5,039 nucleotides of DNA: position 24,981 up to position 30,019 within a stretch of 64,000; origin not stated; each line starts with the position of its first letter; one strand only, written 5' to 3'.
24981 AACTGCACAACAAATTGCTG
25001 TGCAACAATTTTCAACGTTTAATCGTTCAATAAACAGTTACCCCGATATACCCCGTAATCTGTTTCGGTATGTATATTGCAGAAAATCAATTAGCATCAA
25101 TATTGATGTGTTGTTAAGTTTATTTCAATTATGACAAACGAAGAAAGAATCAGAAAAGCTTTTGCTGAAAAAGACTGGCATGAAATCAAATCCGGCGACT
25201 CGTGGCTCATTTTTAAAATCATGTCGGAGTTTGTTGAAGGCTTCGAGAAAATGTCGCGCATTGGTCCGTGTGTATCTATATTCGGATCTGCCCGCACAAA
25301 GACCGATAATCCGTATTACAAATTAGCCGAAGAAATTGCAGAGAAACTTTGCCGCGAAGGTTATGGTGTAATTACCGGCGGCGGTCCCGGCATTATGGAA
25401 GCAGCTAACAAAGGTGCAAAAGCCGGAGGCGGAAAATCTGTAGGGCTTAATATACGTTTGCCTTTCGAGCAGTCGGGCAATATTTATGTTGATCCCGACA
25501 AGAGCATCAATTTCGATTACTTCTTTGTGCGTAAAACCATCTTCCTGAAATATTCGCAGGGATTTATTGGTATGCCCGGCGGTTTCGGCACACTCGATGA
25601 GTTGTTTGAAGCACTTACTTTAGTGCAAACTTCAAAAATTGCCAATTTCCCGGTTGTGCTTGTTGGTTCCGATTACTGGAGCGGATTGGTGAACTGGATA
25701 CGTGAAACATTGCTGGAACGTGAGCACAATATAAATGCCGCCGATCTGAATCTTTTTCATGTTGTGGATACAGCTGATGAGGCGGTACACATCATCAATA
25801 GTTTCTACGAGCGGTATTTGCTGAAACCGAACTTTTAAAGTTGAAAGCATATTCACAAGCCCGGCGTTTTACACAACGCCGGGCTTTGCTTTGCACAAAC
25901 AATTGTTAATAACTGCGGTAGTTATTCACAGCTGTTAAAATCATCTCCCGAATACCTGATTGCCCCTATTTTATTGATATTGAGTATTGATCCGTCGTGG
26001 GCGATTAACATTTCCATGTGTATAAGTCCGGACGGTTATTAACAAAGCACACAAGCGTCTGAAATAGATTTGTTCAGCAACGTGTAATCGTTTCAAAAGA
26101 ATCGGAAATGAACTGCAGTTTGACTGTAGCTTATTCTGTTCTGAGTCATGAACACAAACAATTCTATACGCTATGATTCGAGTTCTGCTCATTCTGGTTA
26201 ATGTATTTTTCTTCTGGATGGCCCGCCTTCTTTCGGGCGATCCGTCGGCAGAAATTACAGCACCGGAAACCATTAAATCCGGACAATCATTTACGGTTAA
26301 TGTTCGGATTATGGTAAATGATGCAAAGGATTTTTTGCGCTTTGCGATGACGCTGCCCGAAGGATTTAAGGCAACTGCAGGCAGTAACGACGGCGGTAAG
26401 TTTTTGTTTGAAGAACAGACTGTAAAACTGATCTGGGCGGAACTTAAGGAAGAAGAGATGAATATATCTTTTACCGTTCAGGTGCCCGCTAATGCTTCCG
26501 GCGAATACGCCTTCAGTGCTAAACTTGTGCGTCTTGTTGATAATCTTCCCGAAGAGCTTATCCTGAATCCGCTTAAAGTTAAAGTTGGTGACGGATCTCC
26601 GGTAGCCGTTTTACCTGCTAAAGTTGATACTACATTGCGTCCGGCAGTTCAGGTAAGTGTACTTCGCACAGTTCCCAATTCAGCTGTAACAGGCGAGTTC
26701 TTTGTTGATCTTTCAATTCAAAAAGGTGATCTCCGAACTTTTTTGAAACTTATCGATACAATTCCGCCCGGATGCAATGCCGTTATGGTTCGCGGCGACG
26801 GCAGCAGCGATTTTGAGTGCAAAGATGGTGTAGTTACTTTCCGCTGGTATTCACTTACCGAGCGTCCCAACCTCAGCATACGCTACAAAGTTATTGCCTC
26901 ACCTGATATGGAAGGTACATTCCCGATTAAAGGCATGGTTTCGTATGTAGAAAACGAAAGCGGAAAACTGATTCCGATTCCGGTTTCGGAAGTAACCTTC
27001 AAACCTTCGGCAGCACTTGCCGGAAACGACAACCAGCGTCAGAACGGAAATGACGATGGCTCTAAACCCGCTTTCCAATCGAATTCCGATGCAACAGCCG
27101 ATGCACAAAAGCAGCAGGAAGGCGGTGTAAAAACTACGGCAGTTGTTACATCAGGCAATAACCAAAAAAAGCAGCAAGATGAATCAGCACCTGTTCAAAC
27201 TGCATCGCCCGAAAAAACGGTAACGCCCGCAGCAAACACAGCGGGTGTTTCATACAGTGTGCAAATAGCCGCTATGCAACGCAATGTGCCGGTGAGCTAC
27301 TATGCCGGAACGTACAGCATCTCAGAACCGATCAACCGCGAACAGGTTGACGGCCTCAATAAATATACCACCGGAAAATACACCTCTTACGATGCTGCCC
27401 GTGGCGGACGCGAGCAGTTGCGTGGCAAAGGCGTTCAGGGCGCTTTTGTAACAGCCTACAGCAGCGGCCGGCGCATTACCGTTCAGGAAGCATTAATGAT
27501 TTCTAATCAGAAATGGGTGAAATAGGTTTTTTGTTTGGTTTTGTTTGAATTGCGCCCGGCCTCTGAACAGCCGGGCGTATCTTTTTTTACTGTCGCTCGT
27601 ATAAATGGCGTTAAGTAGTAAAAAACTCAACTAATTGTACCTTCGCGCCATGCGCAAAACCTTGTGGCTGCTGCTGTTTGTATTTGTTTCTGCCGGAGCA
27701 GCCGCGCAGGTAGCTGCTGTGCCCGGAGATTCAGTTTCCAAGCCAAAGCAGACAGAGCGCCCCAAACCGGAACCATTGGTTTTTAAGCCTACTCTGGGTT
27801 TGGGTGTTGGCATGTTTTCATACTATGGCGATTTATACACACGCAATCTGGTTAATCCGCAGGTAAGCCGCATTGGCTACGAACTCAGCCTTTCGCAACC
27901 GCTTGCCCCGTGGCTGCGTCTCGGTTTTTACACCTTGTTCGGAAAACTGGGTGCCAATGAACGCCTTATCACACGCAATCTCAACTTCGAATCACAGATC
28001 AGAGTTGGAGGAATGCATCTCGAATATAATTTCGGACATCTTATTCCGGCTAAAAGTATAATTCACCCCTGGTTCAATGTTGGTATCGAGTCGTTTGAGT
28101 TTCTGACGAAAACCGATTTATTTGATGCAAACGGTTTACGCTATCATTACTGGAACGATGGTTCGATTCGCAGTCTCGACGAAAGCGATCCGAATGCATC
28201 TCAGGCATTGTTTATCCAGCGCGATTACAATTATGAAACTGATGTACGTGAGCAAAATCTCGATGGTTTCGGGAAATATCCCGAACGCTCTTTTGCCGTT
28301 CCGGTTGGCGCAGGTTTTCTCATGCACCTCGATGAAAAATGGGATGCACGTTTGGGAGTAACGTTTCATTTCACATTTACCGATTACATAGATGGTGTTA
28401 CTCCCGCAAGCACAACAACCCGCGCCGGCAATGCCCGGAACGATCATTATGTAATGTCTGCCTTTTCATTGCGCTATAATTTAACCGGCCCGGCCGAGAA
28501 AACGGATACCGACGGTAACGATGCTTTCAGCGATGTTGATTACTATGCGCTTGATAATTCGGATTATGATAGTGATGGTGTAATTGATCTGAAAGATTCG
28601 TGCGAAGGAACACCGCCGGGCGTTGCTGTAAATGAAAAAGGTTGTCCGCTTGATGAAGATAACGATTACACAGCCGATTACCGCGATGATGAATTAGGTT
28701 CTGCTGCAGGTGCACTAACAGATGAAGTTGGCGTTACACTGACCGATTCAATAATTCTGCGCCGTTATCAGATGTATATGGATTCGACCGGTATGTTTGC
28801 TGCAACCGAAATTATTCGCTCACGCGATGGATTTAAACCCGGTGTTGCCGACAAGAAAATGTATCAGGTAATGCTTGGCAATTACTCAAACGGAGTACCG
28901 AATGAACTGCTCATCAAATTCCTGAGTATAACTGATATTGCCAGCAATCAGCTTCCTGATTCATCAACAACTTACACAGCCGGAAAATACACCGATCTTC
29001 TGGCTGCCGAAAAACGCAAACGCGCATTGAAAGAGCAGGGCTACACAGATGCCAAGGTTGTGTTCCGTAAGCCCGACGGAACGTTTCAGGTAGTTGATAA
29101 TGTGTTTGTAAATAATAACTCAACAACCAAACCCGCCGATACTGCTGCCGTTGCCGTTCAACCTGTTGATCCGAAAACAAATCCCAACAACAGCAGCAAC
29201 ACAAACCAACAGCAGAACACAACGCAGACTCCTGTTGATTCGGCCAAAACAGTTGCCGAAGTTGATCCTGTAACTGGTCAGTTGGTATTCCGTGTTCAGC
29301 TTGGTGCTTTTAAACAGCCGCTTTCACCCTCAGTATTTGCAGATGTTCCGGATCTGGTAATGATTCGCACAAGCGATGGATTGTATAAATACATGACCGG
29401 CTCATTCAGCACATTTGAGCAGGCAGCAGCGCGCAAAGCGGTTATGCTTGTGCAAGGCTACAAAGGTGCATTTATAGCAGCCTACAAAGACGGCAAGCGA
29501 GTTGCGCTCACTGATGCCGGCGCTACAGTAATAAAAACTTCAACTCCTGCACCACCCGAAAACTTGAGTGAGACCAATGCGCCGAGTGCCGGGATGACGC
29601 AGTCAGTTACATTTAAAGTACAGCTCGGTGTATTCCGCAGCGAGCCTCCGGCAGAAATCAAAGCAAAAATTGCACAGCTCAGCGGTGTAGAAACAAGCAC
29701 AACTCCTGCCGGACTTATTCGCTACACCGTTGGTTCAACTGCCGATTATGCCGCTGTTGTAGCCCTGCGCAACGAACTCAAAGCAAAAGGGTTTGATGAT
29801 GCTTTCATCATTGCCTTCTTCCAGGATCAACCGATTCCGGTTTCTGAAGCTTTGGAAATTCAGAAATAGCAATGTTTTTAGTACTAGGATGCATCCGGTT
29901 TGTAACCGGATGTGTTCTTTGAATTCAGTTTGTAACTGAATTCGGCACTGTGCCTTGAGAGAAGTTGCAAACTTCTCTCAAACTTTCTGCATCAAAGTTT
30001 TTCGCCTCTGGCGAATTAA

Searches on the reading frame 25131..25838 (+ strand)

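Call 69: search_protein_families(library=pfam, proteins=[window:25131-25838:+], max_evalue=0.001)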
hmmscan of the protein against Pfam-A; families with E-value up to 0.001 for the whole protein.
window:25131-25838:+ (235 aa): 2 families
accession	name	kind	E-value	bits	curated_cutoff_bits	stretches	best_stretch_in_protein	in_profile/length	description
PF03641.19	Lysine_decarbox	-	1.5e-30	106.5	27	1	89-220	1-129/131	Possible lysine decarboxylase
PF18306.6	LDcluster4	-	1e-16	61.3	26.3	1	48-163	4-115/151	SLOG cluster4 family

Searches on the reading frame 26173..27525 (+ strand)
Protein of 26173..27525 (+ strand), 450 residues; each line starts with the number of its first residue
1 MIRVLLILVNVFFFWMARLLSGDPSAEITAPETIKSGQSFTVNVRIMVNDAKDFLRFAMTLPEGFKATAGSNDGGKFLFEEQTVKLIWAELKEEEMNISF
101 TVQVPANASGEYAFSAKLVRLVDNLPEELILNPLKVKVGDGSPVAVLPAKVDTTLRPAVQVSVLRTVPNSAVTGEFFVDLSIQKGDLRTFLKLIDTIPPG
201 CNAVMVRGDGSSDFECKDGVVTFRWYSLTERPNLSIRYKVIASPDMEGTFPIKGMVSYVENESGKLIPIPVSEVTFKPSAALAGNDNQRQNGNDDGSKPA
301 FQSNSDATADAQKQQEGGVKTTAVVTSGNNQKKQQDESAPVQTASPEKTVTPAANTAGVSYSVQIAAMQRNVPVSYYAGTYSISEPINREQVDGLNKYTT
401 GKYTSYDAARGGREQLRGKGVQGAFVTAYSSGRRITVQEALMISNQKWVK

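Call 4: search_protein_families(library=pfam, proteins=[window:26173-27525:+], max_evalue=0.01)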
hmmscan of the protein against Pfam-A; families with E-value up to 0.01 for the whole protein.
window:26173-27525:+ (450 aa): 1 family
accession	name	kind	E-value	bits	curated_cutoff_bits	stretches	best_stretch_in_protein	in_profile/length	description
PF19271.4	Nis1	-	5.8e-06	27.4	27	1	27-122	7-98/114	Nis1 family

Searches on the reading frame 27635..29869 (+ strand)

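Call 4: search_protein_families(library=pfam, proteins=[window:27635-29869:+], max_evalue=0.01)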
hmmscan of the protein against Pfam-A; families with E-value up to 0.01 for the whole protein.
window:27635-29869:+ (744 aa): 2 families
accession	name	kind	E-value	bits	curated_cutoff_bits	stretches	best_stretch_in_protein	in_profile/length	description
PF05036.18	SPOR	-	1.1e-10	42.1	21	1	658-725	3-74/76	SPOR domain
PF19573.5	DUF6089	-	0.0001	22.2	23.2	1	215-283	145-217/226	Domain of unknown function (DUF6089)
